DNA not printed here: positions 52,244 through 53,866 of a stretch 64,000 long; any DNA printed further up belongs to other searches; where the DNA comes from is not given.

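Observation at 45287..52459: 70-bp direct repeats derived from an integrase 3' end bracket a 7.1-kb cargo block and truncate a NirK-like gene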

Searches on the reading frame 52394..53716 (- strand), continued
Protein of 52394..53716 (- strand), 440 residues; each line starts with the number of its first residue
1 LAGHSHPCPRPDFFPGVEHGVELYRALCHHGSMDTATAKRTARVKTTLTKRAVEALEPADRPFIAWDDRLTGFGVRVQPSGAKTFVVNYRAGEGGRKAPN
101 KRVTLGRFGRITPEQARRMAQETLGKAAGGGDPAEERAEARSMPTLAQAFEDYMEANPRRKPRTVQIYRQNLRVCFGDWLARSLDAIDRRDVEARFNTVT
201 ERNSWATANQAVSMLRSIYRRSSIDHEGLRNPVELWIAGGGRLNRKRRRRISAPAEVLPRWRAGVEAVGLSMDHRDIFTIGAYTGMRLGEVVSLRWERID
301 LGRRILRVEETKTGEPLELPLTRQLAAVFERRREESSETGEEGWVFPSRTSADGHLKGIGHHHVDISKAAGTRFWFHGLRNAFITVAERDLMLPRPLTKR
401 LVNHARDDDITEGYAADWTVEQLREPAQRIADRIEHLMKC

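Call 26: find_related_loci(query=window:52394-53620:-, collection=genome_contigs, flank=10000)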
Query window:52394-53620:- (408 aa) in genome_contigs; peptide patterns used: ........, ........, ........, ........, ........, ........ (x = any residue, [..] = any of these).
88 stretches matched a pattern; 37 encode a relative of the query (tblastn E <= 1e-3); 36 distinct loci.
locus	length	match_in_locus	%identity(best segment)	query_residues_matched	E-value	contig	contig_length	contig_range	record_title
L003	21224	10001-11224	96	1-408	0e+0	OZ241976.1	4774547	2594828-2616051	MAG: uncultured Candidatus Binatia bacterium isolate 2be43a5b-f59f-4a3e-ac31-0248d4889e07 genome assembly, chromosome: 1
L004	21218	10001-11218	97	1-406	0e+0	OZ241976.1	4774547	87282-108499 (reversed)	MAG: uncultured Candidatus Binatia bacterium isolate 2be43a5b-f59f-4a3e-ac31-0248d4889e07 genome assembly, chromosome: 1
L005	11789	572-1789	97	1-406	0e+0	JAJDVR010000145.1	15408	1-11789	MAG: Gemmatimonadetes bacterium isolate jk18x22bins.6 k141_559615, whole genome shotgun sequence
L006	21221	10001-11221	93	1-407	0e+0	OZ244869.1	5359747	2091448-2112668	MAG: uncultured Candidatus Binatia bacterium isolate 4a3a7036-e571-4a1a-a60d-b403d30aaf4e genome assembly, chromosome: 1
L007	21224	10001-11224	93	1-408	0e+0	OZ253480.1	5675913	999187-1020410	MAG: uncultured Candidatus Binatia bacterium isolate 01c1d691-c9b9-4499-9944-1e5a173e9d55 genome assembly, chromosome: 1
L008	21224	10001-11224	90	1-408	0e+0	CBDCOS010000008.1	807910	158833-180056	MAG: uncultured Candidatus Binatia bacterium isolate b8bb52a1-eb1f-432d-8f15-544989f8edd8 genome assembly, contig: conti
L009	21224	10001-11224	91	1-408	0e+0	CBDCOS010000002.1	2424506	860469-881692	MAG: uncultured Candidatus Binatia bacterium isolate b8bb52a1-eb1f-432d-8f15-544989f8edd8 genome assembly, contig: conti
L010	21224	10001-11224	92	1-408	0e+0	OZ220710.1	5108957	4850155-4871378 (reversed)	MAG: Thermodesulfobacteriota bacterium isolate dce1034a-8f23-488c-aa07-39e6c80a0035 genome assembly, chromosome: 1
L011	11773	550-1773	91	1-408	0e+0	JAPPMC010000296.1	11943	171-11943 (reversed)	MAG: Bryobacterales bacterium isolate RHO3_bin_37 NODE_7000_length_11943_cov_39.366672, whole genome shotgun sequence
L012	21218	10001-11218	91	1-406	0e+0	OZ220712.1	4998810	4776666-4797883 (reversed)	MAG: Thermodesulfobacteriota bacterium isolate 564989d4-0a31-48dd-8468-51938819ad86 genome assembly, chromosome: 1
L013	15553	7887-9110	89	1-408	0e+0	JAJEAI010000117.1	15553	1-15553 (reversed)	MAG: Candidatus Binatia bacterium isolate jk18x7bins.45 k141_1015468, whole genome shotgun sequence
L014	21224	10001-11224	85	1-408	0e+0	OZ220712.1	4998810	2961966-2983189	MAG: Thermodesulfobacteriota bacterium isolate 564989d4-0a31-48dd-8468-51938819ad86 genome assembly, chromosome: 1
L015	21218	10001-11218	83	1-407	0e+0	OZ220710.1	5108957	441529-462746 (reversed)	MAG: Thermodesulfobacteriota bacterium isolate dce1034a-8f23-488c-aa07-39e6c80a0035 genome assembly, chromosome: 1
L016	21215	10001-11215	83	1-406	0e+0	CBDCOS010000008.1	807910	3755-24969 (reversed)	MAG: uncultured Candidatus Binatia bacterium isolate b8bb52a1-eb1f-432d-8f15-544989f8edd8 genome assembly, contig: conti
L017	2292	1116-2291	85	1-390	0e+0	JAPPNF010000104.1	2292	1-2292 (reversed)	MAG: Deltaproteobacteria bacterium isolate RHO3_bin_65 NODE_33688_length_2292_cov_386.217255, whole genome shotgun seque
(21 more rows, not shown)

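Call 79: find_encoding_contigs(protein=P0017, flank=10000, max_places=3)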
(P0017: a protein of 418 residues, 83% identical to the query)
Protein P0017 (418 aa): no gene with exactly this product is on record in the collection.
